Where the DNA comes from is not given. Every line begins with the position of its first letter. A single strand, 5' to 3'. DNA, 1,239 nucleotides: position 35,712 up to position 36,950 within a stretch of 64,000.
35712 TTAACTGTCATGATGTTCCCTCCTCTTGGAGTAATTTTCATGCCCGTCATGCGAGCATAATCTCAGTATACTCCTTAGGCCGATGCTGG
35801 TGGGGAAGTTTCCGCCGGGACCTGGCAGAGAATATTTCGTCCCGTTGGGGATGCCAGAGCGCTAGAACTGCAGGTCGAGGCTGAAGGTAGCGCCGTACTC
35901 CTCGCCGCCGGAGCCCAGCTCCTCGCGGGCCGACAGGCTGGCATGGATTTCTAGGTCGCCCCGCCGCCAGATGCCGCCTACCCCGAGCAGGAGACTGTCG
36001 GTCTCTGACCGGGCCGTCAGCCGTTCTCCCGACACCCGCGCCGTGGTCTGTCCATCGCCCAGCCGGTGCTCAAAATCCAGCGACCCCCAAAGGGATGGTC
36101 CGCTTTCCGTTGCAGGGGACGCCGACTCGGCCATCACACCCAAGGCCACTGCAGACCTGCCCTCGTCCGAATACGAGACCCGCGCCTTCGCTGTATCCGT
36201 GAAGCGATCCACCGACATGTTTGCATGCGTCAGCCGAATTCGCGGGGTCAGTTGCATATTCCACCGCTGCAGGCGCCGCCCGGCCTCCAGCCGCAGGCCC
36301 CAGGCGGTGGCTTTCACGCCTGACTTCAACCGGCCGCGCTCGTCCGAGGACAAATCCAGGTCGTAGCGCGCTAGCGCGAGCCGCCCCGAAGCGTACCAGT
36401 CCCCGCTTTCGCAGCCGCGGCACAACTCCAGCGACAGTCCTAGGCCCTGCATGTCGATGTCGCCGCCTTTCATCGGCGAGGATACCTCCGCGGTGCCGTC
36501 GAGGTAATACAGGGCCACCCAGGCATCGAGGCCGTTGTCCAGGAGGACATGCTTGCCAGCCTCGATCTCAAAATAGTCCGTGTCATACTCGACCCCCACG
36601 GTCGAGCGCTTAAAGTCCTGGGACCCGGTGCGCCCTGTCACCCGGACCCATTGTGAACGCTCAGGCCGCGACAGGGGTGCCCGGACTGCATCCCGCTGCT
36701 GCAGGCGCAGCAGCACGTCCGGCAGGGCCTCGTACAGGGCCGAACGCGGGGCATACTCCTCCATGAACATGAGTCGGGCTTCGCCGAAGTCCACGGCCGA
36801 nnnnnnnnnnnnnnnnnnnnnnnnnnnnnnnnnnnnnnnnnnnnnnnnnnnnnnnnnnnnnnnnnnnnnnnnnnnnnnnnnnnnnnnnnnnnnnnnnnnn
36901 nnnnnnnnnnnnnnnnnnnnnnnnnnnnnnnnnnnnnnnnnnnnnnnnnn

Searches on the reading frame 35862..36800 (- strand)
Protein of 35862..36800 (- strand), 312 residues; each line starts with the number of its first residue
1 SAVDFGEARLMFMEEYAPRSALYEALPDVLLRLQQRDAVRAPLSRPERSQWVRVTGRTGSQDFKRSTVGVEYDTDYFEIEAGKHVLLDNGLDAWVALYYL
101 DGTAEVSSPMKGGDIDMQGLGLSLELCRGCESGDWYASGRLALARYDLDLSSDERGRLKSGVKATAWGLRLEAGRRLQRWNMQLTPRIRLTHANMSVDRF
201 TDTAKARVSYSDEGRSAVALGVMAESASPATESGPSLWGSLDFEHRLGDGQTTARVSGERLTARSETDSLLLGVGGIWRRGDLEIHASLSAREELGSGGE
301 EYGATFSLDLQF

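Call 50: search_protein_families(library=pfam, proteins=[window:35862-36800:-], max_evalue=10)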
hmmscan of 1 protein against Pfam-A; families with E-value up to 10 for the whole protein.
window:35862-36800:- (312 aa): 1 family
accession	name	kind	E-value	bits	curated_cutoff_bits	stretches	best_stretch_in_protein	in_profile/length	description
PF03797.25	Autotransporter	-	1.4e-22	81.2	26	1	51-279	2-243/255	Autotransporter beta-domain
